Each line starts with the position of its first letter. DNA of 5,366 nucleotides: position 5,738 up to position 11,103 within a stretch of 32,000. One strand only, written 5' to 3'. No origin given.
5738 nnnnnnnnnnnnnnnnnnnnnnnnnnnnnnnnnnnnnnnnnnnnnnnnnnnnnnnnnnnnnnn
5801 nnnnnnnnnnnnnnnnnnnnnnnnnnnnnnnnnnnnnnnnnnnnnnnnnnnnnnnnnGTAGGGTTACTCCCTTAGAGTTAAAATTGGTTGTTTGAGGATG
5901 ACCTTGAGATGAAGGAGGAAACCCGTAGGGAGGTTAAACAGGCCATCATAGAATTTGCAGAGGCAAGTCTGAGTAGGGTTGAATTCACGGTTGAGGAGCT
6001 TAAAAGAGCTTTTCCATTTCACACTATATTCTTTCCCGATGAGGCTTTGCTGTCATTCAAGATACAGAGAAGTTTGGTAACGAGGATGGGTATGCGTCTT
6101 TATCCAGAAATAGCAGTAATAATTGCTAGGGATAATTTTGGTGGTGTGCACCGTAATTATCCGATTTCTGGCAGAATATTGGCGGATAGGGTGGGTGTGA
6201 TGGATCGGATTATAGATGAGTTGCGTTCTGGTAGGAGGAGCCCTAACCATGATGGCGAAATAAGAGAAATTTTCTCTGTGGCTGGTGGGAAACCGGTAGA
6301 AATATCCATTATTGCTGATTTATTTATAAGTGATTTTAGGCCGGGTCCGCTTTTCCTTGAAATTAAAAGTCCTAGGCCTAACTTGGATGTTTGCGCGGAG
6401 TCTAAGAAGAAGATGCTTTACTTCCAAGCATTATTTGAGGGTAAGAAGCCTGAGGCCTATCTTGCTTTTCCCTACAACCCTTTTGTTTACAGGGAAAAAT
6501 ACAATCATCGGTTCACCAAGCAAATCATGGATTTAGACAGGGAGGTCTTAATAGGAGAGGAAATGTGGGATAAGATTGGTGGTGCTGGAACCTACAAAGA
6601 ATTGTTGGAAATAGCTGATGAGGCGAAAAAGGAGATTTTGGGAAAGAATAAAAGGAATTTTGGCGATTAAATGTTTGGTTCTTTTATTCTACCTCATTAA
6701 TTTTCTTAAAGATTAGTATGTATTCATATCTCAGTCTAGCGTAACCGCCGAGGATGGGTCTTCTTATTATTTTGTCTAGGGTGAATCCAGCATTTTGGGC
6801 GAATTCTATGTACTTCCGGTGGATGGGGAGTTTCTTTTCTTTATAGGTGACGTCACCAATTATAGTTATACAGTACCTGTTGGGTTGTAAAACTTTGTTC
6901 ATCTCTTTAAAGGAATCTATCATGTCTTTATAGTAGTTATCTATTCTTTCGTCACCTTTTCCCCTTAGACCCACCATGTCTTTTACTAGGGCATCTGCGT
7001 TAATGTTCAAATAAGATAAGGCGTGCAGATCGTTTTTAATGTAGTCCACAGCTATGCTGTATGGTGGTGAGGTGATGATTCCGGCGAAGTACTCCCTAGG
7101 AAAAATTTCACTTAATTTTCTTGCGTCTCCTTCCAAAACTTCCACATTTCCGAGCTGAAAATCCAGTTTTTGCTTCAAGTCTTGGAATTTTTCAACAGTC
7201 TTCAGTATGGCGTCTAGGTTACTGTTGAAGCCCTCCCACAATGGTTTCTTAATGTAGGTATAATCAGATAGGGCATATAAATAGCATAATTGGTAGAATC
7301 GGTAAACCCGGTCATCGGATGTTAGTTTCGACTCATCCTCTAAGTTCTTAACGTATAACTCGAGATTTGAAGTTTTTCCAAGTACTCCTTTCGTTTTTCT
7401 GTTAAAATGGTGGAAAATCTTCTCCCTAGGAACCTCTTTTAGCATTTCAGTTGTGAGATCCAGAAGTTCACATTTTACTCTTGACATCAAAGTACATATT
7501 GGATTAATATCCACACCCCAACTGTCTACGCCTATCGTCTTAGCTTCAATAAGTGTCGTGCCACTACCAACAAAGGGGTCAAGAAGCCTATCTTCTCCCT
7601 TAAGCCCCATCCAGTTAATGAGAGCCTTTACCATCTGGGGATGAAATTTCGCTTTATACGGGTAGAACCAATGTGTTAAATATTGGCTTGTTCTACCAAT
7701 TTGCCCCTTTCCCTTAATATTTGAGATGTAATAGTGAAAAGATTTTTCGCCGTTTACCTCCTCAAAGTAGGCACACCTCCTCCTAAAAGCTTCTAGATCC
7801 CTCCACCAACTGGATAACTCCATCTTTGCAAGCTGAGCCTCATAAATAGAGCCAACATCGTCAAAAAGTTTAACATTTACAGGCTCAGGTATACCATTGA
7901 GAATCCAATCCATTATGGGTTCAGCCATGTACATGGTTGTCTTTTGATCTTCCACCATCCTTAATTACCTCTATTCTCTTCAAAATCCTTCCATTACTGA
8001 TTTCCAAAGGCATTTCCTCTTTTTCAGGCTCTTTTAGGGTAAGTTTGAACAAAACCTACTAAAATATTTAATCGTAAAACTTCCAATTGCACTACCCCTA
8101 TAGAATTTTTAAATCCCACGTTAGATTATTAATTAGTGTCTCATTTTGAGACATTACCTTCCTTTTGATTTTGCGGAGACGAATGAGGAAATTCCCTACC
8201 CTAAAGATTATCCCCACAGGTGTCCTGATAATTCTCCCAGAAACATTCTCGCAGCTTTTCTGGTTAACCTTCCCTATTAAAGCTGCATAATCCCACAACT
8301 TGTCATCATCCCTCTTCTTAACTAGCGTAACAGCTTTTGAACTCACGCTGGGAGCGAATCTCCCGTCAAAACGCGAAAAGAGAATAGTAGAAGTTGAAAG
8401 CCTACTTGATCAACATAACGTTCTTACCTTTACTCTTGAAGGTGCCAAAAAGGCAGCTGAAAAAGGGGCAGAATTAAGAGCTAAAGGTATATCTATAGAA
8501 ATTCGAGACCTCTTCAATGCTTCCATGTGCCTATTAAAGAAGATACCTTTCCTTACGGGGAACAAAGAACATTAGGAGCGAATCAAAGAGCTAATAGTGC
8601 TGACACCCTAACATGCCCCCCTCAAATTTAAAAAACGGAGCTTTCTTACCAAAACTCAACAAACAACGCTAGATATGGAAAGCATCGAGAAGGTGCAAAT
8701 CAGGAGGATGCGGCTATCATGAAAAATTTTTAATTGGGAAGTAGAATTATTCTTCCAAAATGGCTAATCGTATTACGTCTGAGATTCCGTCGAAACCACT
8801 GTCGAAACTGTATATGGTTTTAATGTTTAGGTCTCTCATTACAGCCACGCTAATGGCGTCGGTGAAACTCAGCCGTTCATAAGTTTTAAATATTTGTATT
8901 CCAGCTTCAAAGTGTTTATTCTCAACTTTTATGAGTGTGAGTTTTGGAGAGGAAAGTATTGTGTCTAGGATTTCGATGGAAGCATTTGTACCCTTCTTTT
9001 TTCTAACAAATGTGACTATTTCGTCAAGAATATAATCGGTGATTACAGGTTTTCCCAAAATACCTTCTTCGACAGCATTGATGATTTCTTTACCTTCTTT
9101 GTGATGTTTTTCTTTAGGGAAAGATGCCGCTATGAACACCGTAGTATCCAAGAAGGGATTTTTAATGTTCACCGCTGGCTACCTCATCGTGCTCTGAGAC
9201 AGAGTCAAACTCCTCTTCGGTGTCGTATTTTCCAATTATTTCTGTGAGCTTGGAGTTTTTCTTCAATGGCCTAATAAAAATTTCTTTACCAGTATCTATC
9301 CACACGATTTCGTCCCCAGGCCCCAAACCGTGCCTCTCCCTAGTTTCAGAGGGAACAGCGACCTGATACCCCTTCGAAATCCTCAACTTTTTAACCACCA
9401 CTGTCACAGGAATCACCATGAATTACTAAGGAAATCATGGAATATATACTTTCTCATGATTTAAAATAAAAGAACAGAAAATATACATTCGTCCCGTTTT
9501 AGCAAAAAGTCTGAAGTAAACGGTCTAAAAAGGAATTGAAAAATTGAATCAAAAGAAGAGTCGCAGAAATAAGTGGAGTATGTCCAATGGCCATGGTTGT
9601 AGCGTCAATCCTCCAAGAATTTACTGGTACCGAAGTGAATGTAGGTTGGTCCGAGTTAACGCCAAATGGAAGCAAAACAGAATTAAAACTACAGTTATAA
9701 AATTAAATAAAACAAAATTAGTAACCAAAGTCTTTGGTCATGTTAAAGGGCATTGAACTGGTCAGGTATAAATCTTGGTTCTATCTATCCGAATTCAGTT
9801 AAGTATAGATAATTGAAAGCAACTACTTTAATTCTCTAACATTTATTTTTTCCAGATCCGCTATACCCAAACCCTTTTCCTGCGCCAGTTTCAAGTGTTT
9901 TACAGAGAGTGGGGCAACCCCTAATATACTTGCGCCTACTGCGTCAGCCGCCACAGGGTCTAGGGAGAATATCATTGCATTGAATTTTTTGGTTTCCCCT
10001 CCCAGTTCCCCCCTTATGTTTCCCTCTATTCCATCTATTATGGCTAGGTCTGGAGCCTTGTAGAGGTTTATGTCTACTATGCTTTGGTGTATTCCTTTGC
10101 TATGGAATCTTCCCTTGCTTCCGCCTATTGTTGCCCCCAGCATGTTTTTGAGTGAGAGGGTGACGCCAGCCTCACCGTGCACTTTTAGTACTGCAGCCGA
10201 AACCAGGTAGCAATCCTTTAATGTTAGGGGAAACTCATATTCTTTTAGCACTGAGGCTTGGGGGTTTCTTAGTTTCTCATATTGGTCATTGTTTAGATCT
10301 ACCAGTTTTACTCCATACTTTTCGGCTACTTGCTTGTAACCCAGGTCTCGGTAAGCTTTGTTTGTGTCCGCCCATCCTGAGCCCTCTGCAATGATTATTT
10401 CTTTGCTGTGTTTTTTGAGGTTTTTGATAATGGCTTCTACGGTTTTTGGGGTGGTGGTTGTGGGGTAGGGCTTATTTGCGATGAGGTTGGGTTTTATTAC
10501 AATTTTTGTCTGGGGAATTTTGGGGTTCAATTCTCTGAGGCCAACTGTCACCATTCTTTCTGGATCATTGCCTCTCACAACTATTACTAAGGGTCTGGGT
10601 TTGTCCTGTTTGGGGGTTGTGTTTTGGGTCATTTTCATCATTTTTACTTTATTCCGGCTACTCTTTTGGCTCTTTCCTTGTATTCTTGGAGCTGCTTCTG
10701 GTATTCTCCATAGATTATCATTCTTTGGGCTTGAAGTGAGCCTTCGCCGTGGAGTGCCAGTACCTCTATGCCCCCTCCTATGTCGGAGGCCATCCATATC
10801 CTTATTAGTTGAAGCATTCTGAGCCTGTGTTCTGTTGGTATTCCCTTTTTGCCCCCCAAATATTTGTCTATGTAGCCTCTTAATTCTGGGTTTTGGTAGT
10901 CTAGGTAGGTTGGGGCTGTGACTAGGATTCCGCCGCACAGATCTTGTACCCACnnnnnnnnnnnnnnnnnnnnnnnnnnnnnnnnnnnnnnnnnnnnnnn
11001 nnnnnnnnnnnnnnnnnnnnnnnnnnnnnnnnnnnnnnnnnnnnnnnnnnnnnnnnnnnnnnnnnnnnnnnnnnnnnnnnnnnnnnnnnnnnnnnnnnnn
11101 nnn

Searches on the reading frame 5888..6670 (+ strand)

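Call 6: search_protein_families(library=pfam, proteins=[window:5888-6670:+], max_evalue=0.01)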
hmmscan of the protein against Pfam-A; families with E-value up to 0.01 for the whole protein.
window:5888-6670:+ (260 aa): 1 family
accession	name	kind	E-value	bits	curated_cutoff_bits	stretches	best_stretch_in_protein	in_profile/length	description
PF09520.16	RE_TdeIII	-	3.2e-50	171.5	27.2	1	11-245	3-240/242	Type II restriction endonuclease, TdeIII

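Call 7: search_protein_families(library=ncbifam, proteins=[window:5888-6670:+], max_evalue=0.01)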
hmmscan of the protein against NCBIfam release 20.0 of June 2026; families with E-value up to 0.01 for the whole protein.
window:5888-6670:+ (260 aa): 0 families

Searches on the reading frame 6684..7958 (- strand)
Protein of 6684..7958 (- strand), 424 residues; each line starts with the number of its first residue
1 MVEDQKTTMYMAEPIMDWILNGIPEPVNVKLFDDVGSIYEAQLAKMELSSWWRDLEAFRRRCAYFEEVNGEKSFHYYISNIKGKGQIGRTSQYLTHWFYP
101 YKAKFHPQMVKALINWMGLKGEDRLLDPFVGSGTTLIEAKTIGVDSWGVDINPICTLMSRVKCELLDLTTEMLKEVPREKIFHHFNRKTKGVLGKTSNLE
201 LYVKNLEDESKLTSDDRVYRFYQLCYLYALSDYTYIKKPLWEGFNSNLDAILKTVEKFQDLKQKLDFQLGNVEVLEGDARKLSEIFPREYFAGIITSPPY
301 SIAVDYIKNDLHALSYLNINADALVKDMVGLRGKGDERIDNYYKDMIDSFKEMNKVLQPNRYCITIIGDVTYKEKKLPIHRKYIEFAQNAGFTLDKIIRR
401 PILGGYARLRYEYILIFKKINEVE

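Call 6: search_protein_families(library=pfam, proteins=[window:6684-7958:-], max_evalue=0.01)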
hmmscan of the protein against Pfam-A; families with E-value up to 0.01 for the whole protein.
window:6684-7958:- (424 aa): 3 families
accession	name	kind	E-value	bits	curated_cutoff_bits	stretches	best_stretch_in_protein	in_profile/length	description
PF01555.25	N6_N4_Mtase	-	1.1e-13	52.1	26.7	2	99-153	160-213/221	DNA methylase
PF01170.24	UPF0020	-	4.5e-09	36.7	22.3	1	102-147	9-54/197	RMKL-like, methyltransferase domain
PF02086.21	MethyltransfD12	-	3.9e-05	24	22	1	121-280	20-166/253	D12 class N6 adenine-specific DNA methyltransferase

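Call 7: search_protein_families(library=ncbifam, proteins=[window:6684-7958:-], max_evalue=0.01)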
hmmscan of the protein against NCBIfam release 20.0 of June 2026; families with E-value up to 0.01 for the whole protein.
window:6684-7958:- (424 aa): 3 families
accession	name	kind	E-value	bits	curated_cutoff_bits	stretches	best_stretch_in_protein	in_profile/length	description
TIGR01177.1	TIGR01177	hypoth_equivalog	3.2e-12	46.4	316.55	1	98-152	161-213/330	TIGR01177 family methyltransferase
NF040721.1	Trm14_Arch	equivalog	2.6e-08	33.4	280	1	98-144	168-214/370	tRNA (guanine(6)-N2)-methyltransferase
NF042963.1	DUF1156_antiphage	equivalog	2.9e-05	22.4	1000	1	120-178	182-240/960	anti-phage-associated DUF1156 domain-containing protein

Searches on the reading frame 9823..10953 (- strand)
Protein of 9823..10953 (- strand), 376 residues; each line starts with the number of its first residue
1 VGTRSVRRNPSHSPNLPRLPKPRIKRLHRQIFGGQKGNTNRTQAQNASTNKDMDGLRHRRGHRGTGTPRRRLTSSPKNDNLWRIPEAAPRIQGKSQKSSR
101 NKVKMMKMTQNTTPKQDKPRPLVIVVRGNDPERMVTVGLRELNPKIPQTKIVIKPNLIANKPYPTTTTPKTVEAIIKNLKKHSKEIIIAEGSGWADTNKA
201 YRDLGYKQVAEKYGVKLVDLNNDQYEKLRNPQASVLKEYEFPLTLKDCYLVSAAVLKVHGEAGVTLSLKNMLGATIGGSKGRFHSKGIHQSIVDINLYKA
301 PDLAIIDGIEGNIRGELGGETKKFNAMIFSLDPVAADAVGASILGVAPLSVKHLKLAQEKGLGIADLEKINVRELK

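Call 72: search_protein_families(library=pfam, proteins=[window:9823-10953:-], max_evalue=0.0001)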
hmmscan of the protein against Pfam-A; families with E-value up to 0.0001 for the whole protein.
window:9823-10953:- (376 aa): 1 family
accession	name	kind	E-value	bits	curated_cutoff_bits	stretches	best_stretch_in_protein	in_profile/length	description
PF04015.17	DUF362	-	1.6e-44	152.8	24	1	151-341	1-199/200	Domain of unknown function (DUF362)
